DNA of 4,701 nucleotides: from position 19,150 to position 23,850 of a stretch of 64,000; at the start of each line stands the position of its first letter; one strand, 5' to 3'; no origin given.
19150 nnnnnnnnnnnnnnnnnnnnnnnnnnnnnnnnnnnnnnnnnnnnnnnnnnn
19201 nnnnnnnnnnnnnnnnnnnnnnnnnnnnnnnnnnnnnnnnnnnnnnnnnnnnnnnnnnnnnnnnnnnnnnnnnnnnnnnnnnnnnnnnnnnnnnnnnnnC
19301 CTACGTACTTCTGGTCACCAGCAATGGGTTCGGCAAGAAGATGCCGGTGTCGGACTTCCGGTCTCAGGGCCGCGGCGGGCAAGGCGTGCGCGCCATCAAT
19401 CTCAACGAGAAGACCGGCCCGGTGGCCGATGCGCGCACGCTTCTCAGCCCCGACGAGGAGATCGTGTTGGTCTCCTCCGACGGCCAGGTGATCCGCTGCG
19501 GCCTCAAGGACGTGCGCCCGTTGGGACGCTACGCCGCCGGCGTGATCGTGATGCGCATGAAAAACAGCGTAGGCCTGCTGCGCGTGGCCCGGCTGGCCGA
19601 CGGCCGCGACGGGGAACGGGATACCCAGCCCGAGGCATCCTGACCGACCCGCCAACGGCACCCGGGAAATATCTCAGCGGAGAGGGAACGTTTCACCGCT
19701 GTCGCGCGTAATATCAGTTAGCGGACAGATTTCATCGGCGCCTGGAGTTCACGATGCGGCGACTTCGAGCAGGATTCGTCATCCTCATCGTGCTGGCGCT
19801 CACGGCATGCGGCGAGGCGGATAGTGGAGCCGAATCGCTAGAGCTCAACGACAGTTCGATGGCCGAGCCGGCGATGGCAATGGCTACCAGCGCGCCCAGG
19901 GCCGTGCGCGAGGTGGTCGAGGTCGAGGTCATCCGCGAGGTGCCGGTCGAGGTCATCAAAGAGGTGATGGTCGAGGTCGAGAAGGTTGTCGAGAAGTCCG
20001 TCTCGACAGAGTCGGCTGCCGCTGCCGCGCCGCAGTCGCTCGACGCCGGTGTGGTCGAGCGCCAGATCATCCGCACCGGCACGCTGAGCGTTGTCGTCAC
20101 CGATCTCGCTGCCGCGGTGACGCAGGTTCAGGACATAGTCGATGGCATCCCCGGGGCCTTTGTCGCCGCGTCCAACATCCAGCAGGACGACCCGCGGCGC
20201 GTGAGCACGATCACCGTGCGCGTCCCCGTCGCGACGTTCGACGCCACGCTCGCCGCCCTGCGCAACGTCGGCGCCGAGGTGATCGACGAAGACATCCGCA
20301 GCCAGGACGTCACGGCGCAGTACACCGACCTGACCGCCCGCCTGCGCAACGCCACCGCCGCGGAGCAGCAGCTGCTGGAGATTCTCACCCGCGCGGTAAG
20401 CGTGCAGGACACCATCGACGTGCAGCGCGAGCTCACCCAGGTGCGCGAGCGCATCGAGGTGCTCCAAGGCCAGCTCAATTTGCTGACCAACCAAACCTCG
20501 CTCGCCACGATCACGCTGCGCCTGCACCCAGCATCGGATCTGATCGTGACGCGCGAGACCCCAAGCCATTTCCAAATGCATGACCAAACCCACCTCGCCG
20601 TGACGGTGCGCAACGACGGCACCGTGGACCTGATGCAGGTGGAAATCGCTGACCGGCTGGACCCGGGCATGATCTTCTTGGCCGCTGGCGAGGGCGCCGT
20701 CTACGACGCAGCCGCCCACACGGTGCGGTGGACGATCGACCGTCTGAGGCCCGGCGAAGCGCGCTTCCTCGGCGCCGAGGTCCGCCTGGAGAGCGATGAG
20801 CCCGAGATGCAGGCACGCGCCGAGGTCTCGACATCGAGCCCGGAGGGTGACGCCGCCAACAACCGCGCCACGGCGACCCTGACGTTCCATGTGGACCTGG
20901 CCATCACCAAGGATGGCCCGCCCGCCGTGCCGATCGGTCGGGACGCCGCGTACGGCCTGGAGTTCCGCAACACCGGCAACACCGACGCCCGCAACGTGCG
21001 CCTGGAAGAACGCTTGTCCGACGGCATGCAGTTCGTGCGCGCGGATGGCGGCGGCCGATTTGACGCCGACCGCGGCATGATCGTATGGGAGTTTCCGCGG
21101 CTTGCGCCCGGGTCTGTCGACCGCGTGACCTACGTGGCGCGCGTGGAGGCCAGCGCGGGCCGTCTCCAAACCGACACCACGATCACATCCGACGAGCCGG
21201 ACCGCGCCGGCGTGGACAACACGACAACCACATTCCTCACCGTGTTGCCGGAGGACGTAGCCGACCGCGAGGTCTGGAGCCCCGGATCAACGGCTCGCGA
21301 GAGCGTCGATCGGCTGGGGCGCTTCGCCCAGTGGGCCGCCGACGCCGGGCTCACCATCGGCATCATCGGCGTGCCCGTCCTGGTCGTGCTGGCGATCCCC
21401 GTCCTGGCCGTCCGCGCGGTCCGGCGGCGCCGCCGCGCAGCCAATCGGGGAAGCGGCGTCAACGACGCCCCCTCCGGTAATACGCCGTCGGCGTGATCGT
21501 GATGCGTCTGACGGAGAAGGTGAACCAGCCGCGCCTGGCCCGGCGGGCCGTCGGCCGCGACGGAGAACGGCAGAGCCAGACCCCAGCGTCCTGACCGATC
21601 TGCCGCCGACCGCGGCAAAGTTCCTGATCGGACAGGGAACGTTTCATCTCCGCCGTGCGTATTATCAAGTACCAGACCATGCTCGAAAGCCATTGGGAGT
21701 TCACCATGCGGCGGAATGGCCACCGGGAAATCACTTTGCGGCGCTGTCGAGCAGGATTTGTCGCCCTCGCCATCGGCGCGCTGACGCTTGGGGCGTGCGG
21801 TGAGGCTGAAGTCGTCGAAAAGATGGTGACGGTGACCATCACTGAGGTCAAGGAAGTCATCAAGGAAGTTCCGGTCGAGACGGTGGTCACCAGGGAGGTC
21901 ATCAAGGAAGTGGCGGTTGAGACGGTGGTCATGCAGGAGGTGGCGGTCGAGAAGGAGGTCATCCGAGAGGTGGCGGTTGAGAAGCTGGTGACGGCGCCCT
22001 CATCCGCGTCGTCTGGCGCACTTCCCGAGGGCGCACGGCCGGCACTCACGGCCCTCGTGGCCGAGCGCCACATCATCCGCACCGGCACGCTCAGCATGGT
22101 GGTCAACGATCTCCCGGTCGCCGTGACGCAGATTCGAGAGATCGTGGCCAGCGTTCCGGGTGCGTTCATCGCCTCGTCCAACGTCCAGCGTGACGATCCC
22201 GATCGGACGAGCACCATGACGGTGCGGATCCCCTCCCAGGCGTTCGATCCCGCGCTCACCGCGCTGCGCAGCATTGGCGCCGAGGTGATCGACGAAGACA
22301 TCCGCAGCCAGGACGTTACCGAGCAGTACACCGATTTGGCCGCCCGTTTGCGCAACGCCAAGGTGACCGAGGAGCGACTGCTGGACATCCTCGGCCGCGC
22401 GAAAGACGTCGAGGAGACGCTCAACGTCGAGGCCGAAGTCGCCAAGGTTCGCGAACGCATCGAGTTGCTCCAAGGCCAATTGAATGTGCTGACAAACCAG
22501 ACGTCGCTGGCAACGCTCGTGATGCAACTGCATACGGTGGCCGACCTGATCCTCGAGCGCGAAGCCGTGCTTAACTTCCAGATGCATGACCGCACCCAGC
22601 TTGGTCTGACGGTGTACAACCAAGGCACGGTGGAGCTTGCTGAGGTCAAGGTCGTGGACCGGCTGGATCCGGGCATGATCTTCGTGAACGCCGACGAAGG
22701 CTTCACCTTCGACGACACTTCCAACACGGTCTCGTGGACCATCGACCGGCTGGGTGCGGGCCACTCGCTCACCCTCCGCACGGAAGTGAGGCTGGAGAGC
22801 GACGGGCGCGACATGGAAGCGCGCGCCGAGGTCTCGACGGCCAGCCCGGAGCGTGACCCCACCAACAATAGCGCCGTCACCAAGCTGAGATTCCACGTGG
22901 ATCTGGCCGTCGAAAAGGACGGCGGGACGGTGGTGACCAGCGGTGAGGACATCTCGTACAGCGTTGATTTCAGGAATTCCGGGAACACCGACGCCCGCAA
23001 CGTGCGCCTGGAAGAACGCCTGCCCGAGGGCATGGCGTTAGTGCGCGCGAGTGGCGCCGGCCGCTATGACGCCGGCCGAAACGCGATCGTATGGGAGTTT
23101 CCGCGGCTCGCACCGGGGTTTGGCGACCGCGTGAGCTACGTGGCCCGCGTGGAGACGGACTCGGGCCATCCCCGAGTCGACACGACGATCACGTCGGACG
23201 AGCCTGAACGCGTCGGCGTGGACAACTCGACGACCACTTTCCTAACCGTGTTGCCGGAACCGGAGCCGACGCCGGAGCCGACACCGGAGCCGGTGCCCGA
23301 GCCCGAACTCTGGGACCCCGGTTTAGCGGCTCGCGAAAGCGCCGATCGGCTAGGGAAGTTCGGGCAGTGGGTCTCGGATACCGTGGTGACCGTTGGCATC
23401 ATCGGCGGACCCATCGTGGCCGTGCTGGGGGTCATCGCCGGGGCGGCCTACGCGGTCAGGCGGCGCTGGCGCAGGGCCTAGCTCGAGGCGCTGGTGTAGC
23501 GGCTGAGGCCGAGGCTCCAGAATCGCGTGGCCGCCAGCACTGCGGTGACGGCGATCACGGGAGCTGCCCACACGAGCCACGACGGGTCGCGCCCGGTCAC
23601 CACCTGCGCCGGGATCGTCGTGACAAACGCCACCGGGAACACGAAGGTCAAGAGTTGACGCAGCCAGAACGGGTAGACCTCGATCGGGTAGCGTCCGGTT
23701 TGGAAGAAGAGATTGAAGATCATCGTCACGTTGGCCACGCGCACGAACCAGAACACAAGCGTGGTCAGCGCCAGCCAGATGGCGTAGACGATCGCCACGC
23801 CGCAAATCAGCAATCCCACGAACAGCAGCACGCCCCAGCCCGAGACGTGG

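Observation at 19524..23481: Tandem duplication of a DUF4349/DUF11 lipoprotein gene marked by a fossil copy of the gyrA 3' end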

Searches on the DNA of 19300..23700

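Call 37: search_rna_families(source=window, start=19300, end=23700, threshold=evalue, max_evalue=1)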
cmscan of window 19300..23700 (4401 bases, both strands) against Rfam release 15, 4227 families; matches with E-value up to 1: 1.
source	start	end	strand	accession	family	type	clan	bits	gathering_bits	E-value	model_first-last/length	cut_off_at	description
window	22863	22942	-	RF00223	IRES_Bip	Cis-reg; IRES;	-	14.1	40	0.34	1-263/263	no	bip internal ribosome entry site (IRES)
